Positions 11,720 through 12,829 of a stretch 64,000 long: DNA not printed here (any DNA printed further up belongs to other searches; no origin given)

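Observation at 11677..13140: AT-rich ~1.45-kb island inserted between metH and yjbB carrying an overlapping two-gene cassette: unknown 269-aa soluble protein plus ~158-aa four-TM membrane protein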

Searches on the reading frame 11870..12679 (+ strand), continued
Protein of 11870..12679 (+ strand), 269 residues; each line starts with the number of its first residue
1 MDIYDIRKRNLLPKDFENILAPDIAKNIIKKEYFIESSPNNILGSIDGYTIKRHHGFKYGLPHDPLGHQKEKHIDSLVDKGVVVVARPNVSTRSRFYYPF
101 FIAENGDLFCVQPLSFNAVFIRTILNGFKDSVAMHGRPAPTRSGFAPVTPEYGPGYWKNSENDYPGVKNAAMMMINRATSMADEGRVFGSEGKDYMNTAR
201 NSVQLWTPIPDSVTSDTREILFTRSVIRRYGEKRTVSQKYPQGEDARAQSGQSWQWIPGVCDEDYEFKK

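Call 38: list_cluster_members(proteins=[P0130, P0119, P0122, P0127, P0131, P0134, P0124, P0153, P0177, P0161])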
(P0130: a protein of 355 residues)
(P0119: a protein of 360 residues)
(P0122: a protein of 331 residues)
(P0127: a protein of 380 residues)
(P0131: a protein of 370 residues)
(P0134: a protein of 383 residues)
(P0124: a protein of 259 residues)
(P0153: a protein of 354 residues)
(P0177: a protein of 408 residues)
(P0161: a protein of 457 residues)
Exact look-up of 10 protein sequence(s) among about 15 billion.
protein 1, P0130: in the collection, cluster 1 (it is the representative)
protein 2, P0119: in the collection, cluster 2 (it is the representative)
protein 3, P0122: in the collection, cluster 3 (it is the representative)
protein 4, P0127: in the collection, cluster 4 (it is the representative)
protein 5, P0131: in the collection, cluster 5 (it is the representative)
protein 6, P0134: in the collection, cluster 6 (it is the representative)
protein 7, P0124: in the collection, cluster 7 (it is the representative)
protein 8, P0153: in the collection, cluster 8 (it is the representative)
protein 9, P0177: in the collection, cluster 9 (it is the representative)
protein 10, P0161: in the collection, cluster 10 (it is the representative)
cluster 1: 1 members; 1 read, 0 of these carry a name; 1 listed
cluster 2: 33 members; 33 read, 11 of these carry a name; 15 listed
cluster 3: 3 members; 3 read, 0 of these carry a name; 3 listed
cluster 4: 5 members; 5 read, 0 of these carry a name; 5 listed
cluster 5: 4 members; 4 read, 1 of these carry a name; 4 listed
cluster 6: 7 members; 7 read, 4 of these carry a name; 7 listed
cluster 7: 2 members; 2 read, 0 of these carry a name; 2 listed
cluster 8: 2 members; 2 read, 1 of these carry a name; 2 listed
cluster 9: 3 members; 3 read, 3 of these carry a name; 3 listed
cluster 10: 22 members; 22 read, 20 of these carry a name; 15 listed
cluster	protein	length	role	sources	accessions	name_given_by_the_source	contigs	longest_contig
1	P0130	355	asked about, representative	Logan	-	-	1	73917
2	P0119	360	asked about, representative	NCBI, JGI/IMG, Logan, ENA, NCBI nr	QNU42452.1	hypothetical protein IDH70_14040 [Mixta calida]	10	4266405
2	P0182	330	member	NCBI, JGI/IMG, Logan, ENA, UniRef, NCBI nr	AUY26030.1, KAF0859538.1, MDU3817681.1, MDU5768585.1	hypothetical protein [Mixta calida] | DUF8093 domain-containing protein n=1 Tax=Mixta calida TaxID=665913 RepID=A0ABM6S404_9GAMM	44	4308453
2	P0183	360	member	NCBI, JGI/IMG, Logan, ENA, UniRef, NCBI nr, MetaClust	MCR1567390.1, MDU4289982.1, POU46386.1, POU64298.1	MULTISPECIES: hypothetical protein [Mixta] | hypothetical protein n=1 Tax=Mixta TaxID=2100764 RepID=UPI000691DB21 | status=active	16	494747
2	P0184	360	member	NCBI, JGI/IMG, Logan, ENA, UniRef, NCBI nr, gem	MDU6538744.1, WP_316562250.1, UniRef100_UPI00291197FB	hypothetical protein [Mixta calida] | hypothetical protein n=1 Tax=Mixta calida TaxID=665913 RepID=UPI00291197FB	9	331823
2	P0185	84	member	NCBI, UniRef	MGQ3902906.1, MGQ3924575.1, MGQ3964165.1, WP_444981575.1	hypothetical protein [Mixta calida] | hypothetical protein n=1 Tax=Mixta calida TaxID=665913 RepID=UPI00403AF1BD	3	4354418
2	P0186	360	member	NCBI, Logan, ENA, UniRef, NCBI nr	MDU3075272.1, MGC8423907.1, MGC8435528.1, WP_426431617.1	MAG: hypothetical protein E7B29_02920 [Mixta calida] | hypothetical protein n=1 Tax=Mixta calida TaxID=665913 RepID=UPI0029054413 | hypothetical protein [Mixta calida]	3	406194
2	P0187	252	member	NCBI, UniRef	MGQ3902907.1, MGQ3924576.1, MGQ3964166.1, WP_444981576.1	hypothetical protein [Mixta calida] | hypothetical protein n=1 Tax=Mixta calida TaxID=665913 RepID=UPI00403AF2C4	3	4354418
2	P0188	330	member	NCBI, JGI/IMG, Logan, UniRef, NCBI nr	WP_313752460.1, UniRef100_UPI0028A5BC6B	hypothetical protein [Mixta calida] | hypothetical protein n=1 Tax=Mixta calida TaxID=665913 RepID=UPI0028A5BC6B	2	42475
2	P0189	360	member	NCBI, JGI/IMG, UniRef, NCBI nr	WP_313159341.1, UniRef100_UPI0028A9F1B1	hypothetical protein [Mixta calida] | hypothetical protein n=1 Tax=Mixta calida TaxID=665913 RepID=UPI0028A9F1B1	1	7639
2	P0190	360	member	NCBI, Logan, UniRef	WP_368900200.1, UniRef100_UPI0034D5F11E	hypothetical protein [Mixta calida] | hypothetical protein n=1 Tax=Mixta calida TaxID=665913 RepID=UPI0034D5F11E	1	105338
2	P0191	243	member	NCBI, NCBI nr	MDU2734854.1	MAG: hypothetical protein E7C36_16495, partial [Mixta calida] | hypothetical protein [Mixta calida]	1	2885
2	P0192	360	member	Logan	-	-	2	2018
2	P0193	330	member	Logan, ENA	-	-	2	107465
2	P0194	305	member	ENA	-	-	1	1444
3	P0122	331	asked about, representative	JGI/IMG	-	-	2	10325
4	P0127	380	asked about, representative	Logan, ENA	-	-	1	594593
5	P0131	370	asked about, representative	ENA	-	-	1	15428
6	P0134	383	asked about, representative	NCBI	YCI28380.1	hypothetical protein M1E08_15980 [Erwinia sp. PK3-005]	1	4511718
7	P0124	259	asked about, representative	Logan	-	-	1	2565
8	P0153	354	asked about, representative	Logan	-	-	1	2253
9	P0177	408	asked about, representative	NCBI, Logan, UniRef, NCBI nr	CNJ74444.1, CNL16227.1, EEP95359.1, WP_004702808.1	hypothetical protein yaldo0001_28300 [Yersinia aldovae ATCC 35236] | HNH endonuclease domain-containing protein n=1 Tax=Yersinia aldovae TaxID=29483 ... | DNA/RNA non-specific endonuclease [Yersinia aldovae]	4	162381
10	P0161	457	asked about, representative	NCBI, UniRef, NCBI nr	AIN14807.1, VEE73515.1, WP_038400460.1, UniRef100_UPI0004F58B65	HNH endonuclease signature motif containing protein [Yersinia pseudotuberculosis] | HNH endonuclease signature motif containing protein n=2 Tax=Yersinia pseudotuberculosis ...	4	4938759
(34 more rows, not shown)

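Call 41: list_cluster_members(proteins=[P0149, P0163, P0173, P0151, P0155, P0162, P0150, P0158, P0157, P0170])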
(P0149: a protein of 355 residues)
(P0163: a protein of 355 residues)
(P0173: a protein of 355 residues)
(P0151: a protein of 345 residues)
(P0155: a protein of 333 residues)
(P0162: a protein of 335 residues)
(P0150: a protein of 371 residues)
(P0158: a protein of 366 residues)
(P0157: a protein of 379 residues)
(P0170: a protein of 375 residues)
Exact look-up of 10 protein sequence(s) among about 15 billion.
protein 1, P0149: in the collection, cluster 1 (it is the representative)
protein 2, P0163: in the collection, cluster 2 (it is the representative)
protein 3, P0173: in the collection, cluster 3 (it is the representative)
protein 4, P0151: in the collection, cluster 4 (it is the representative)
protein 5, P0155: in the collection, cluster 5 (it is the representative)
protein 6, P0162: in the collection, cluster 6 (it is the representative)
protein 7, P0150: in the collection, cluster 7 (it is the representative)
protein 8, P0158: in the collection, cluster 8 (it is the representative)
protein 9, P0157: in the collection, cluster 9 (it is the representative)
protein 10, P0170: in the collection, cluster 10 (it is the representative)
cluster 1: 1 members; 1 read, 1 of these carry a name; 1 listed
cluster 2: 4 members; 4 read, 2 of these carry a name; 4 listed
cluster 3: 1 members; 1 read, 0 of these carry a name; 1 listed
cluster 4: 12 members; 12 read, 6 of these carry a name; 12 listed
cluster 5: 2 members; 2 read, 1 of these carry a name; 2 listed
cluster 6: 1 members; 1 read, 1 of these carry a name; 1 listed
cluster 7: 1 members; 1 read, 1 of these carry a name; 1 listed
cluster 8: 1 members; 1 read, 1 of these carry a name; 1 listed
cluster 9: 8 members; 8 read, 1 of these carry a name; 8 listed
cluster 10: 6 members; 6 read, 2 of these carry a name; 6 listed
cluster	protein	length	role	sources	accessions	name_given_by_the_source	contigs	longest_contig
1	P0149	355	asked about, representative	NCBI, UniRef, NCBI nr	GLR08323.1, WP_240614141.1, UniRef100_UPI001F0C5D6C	hypothetical protein [Mixta theicola] | hypothetical protein n=1 Tax=Mixta theicola TaxID=1458355 RepID=UPI001F0C5D6C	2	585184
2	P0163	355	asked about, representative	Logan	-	-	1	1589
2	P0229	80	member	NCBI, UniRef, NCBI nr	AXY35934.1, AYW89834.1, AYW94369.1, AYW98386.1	citrate synthase [Yersinia pseudotuberculosis] | Citrate synthase n=1 Tax=Yersinia pseudotuberculosis TaxID=633 RepID=A0ABM7ANI7_YERPU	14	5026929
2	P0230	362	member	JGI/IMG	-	uncharacterized protein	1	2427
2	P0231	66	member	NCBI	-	-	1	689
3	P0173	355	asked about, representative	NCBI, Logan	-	-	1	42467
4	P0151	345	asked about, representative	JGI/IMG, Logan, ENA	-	hypothetical protein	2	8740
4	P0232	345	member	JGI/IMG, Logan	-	hypothetical protein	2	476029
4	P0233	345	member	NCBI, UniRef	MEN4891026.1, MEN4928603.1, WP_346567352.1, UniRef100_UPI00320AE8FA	hypothetical protein ABEI22_05785 [Erwinia billingiae] | hypothetical protein n=1 Tax=Erwinia billingiae TaxID=182337 RepID=UPI00320AE8FA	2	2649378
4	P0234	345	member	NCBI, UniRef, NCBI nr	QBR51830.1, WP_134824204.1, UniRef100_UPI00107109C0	hypothetical protein [Erwinia sp. QL-Z3] | hypothetical protein n=1 Tax=Erwinia sp. QL-Z3 TaxID=2547962 RepID=UPI00107109C0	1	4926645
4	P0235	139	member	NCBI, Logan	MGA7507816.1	MAG: hypothetical protein WBW72_05820 [Erwinia billingiae]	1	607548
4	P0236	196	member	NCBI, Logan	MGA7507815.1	MAG: hypothetical protein WBW72_05815 [Erwinia billingiae]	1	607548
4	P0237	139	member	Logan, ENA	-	-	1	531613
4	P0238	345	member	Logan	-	-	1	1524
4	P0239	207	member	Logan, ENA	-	-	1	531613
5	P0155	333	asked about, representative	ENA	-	-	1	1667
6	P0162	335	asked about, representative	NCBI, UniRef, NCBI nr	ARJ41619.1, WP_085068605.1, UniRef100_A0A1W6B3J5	hypothetical protein B1H58_06040 [Pantoea alhagi] | DUF8093 domain-containing protein n=1 Tax=Pantoea alhagi TaxID=1891675 ... | hypothetical protein [Pantoea alhagi]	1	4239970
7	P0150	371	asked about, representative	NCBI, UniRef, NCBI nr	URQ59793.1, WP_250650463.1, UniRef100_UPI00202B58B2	hypothetical protein LQ939_13595 [Pantoea alhagi] | hypothetical protein n=1 Tax=Pantoea alhagi TaxID=1891675 RepID=UPI00202B58B2 | hypothetical protein [Pantoea alhagi]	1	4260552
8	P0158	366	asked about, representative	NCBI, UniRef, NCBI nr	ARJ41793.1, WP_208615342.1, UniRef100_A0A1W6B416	hypothetical protein B1H58_07005 [Pantoea alhagi] | Uncharacterized protein n=1 Tax=Pantoea alhagi TaxID=1891675 RepID=A0A1W6B416_9GAMM | HNH/endonuclease VII fold putative polymorphic toxin [Pantoea alhagi]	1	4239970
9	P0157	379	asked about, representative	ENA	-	-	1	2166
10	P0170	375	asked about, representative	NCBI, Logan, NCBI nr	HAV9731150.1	TPA: HNH endonuclease [Escherichia coli] | HNH endonuclease [Escherichia coli]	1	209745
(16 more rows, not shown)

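Call 62: search_protein_families(library=pfam, proteins=[P0068, P0070, P0079, P0090, P0103, P0114, P0120, P0133, P0072, P0073], max_evalue=0.01)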
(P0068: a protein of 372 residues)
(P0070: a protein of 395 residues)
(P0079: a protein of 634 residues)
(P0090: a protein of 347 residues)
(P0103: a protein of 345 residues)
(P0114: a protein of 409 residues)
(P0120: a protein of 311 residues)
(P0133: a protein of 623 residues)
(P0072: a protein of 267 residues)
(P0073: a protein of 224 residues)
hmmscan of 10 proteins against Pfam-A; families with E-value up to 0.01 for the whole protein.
P0068 (372 aa): 1 family
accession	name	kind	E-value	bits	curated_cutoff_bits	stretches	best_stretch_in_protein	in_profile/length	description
PF22178.3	Gp5_trimer_C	-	9.9e-26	90.5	30.9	1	14-118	2-109/112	Bacteriophage T4 gp5 C-terminal trimerisation domain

P0070 (395 aa): 5 families
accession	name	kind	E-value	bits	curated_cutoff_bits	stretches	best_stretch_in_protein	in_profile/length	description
PF10106.14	DUF2345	-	5.1e-35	121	30.7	1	57-204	4-150/151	Uncharacterized protein conserved in bacteria (DUF2345)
PF13296.11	T6SS_Vgr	-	8.9e-05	23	22.4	1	1-39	70-108/108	Putative type VI secretion system Rhs element Vgr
PF04790.18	Sarcoglycan_1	-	0.0012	18.7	32.5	1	107-165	160-217/259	Sarcoglycan complex subunit protein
PF13349.12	DUF4097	-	0.0061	16.4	22.9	0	116-171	139-198/247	Toastrack DUF4097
PF18886.6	DUF5649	-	0.0083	16.9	25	0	98-144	21-62/68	Repeats of unknown function (DUF5649)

P0079 (634 aa): 5 families
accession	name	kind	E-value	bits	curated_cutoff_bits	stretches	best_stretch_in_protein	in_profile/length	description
PF10106.14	DUF2345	-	3.3e-42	144.3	30.7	1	270-409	4-144/151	Uncharacterized protein conserved in bacteria (DUF2345)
PF13296.11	T6SS_Vgr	-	1.1e-33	115.9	22.4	1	147-251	4-107/108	Putative type VI secretion system Rhs element Vgr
PF04717.18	Phage_base_V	-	7.3e-10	39.5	23.8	1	63-127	12-74/75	Type VI secretion system/phage-baseplate injector OB domain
PF20093.5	DUF6484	-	0.0004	21.5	27.6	0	104-123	39-57/61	Domain of unknown function (DUF6484)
PF04790.18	Sarcoglycan_1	-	0.0096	15.7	32.5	0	346-397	170-221/259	Sarcoglycan complex subunit protein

P0090 (347 aa): 0 families

P0103 (345 aa): 2 families
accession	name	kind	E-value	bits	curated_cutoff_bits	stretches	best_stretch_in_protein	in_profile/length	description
PF05593.20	RHS_repeat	-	0.00017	22.3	22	0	28-61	1-33/38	RHS Repeat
PF03527.20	RHS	-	0.00076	19.7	27.9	1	126-156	2-32/38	RHS protein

P0114 (409 aa): 1 family
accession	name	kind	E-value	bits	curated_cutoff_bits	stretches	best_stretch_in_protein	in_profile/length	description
PF05593.20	RHS_repeat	-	0.00057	20.7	22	0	27-58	1-33/38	RHS Repeat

P0120 (311 aa): 2 families
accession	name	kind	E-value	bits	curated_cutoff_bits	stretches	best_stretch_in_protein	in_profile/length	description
PF03527.20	RHS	-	2.5e-12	46.9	27.9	1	91-125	3-37/38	RHS protein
PF00404.24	Dockerin_1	-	0.0035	17.9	22.9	1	19-40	2-23/57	Dockerin type I domain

P0133 (623 aa): 2 families
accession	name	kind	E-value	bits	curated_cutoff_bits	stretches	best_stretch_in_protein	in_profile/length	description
PF05593.20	RHS_repeat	-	1.7e-44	149.8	22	8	36-73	1-38/38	RHS Repeat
PF03527.20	RHS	-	5.7e-08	32.9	27.9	1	406-433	6-33/38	RHS protein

P0072 (267 aa): 1 family
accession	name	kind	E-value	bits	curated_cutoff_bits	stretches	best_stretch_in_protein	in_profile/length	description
PF05488.18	PAAR_motif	-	2.2e-13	50.6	27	1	5-56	20-69/70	PAAR motif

P0073 (224 aa): 0 families

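Call 66: list_cluster_members(proteins=[P0073, P0074, P0075, P0080, P0081, P0089, P0096, P0102, P0072, P0093])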
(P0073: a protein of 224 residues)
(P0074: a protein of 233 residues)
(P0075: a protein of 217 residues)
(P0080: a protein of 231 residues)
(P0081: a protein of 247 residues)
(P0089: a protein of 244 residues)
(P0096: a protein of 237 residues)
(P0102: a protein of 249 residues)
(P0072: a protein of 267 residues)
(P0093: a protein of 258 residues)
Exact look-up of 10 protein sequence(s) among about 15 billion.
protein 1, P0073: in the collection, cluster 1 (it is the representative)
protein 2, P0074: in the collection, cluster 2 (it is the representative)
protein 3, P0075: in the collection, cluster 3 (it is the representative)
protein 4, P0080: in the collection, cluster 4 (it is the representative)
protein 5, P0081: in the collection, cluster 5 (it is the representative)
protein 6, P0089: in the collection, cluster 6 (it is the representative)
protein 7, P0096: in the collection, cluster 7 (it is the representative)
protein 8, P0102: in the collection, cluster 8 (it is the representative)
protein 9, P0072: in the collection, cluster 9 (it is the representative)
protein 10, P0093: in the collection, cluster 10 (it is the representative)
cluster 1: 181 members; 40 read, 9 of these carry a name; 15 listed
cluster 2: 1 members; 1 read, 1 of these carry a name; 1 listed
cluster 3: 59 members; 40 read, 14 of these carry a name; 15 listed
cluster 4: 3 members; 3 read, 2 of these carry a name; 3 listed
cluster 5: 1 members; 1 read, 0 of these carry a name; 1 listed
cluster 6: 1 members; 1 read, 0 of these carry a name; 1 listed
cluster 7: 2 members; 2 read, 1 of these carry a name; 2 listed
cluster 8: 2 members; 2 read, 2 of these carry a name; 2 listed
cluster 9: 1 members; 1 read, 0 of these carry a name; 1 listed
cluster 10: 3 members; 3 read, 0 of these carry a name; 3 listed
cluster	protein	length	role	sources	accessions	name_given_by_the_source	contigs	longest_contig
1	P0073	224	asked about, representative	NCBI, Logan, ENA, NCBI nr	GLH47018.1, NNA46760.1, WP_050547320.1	hypothetical protein [Pseudomonas lactis]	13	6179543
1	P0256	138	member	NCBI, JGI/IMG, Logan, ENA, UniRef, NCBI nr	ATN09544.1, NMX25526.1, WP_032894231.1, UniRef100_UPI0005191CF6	hypothetical protein CRN80_07665 [Pseudomonas sp. FDAARGOS_380] | hypothetical protein | hypothetical protein n=1 Tax=unclassified Pseudomonas TaxID=196821 RepID=UPI0005191CF6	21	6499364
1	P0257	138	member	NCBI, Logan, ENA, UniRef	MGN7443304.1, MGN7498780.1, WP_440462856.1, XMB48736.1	hypothetical protein [Pseudomonas lactis] | hypothetical protein n=1 Tax=Pseudomonas lactis TaxID=1615674 RepID=UPI003D4A71D3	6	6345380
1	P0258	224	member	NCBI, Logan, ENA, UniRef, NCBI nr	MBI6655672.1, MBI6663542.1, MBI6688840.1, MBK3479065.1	hypothetical protein JJD66_23560 [Pseudomonas sp. MF6751] | hypothetical protein n=1 Tax=Pseudomonas TaxID=286 RepID=UPI0018E60567 | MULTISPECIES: hypothetical protein [Pseudomonas]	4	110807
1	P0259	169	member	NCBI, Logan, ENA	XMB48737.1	hypothetical protein QQ999_23040 [Pseudomonas fluorescens]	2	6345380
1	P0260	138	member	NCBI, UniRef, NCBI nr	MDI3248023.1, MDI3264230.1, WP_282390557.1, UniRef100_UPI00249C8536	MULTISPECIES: hypothetical protein [unclassified Pseudomonas] | hypothetical protein n=1 Tax=unclassified Pseudomonas TaxID=196821 RepID=UPI00249C8536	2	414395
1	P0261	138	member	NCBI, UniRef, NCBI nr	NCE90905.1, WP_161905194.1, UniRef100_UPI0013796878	hypothetical protein [Pseudomonas sp. L13] | hypothetical protein n=1 Tax=Pseudomonas sp. L13 TaxID=343985 RepID=UPI0013796878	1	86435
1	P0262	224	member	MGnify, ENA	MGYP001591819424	FL=1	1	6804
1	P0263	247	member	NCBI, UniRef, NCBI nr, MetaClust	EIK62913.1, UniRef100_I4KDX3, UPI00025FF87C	hypothetical protein PflSS101_0146 [Pseudomonas lactis] | Uncharacterized protein n=2 Tax=Pseudomonas lactis TaxID=1615674 RepID=I4KDX3_9PSED | status=active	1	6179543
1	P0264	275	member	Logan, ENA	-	-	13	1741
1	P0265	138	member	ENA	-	-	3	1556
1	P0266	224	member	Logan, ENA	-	-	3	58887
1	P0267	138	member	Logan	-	-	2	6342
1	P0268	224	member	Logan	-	-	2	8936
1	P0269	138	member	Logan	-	-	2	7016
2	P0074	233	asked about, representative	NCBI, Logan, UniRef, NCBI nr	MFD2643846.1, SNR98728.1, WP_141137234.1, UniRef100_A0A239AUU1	hypothetical protein [Pseudomonas japonica] | Uncharacterized protein n=1 Tax=Pseudomonas japonica TaxID=256466 RepID=A0A239AUU1_9PSED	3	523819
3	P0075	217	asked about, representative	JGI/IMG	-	-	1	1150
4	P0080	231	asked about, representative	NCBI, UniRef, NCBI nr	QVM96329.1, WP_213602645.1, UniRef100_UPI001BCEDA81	hypothetical protein JYG36_25060 [Pseudomonas sp. SORT22] | hypothetical protein n=1 Tax=Pseudomonas sp. SORT22 TaxID=2813842 RepID=UPI001BCEDA81 | hypothetical protein [Pseudomonas sp. SORT22]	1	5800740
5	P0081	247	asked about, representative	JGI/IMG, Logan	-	-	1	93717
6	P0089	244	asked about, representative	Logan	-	-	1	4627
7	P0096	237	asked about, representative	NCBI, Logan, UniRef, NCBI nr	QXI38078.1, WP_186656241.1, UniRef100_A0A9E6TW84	hypothetical protein [Pseudomonas xantholysinigenes] | Uncharacterized protein n=1 Tax=Pseudomonas xantholysinigenes TaxID=2745490 ...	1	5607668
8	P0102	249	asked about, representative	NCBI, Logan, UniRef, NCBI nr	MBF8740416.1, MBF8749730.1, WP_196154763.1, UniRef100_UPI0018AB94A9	hypothetical protein [Pseudomonas guariconensis] | hypothetical protein n=1 Tax=Pseudomonas guariconensis TaxID=1288410 RepID=UPI0018AB94A9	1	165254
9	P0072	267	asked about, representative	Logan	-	-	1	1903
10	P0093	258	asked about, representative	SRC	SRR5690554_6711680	-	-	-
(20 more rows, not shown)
